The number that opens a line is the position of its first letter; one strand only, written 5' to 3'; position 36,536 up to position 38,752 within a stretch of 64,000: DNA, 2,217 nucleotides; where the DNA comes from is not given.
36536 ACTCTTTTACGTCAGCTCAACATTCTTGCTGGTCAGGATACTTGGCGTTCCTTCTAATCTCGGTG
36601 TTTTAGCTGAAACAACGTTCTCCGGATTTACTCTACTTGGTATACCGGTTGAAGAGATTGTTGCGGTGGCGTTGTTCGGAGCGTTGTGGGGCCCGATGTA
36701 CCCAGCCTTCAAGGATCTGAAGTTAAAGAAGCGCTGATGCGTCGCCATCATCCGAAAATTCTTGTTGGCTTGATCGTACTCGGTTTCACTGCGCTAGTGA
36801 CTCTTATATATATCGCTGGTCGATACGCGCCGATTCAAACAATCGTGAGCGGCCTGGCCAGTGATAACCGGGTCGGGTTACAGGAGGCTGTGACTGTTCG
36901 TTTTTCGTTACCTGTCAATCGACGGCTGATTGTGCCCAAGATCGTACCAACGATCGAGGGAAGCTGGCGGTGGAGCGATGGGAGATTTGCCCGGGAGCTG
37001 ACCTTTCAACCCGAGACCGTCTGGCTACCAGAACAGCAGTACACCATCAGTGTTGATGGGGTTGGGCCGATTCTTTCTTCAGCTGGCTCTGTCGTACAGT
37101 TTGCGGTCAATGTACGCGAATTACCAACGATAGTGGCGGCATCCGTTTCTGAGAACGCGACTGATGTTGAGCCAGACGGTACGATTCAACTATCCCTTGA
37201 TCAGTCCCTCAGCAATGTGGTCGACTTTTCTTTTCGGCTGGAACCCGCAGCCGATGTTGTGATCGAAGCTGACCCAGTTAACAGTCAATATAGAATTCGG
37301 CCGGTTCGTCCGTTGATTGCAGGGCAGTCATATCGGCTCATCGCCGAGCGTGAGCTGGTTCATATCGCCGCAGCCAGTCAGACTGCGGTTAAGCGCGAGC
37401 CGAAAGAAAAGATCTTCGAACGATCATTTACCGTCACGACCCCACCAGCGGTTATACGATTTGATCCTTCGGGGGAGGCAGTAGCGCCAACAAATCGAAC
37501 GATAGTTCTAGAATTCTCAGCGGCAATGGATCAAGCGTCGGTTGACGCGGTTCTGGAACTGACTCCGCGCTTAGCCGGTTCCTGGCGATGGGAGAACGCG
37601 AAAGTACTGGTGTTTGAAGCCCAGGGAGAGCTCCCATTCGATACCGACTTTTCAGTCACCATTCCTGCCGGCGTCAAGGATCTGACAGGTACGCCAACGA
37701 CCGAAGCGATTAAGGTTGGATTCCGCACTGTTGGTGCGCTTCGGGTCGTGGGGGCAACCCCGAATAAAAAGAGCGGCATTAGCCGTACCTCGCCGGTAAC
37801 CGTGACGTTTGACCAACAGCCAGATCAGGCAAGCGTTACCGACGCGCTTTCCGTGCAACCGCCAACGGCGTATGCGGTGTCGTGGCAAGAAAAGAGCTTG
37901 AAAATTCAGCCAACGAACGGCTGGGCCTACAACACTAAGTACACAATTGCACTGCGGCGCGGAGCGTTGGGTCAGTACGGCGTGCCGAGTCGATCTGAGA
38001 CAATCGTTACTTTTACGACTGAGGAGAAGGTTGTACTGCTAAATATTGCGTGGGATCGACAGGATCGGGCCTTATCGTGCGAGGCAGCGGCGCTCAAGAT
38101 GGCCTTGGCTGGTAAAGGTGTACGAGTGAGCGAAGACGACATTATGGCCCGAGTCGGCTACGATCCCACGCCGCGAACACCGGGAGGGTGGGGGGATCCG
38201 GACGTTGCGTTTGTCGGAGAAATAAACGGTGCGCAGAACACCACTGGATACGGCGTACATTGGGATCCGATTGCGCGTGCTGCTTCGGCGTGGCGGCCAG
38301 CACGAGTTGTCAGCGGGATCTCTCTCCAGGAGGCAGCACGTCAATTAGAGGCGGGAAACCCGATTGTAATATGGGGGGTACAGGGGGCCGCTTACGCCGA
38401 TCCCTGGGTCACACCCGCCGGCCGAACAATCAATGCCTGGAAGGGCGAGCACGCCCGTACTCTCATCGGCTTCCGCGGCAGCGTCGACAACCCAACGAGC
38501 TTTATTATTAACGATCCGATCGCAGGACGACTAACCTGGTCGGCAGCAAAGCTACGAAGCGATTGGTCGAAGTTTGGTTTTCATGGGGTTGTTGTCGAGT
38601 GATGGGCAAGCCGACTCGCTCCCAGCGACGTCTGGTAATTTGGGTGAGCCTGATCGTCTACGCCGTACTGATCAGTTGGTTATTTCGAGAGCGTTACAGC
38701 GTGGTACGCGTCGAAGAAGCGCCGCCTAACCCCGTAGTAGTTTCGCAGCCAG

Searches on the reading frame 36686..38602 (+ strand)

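Call 56: search_protein_families(library=pfam, proteins=[window:36686-38602:+], max_evalue=0.000001)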
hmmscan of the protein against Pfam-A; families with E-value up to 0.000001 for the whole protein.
window:36686-38602:+ (638 aa): 2 families
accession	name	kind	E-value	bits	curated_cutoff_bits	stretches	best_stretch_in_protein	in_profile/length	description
PF13205.12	Big_5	-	6.4e-30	104.4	23.6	2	251-348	2-105/105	Bacterial Ig-like domain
PF13529.12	Peptidase_C39_2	-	2.2e-17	64.4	24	1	463-611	14-142/143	Peptidase_C39 like family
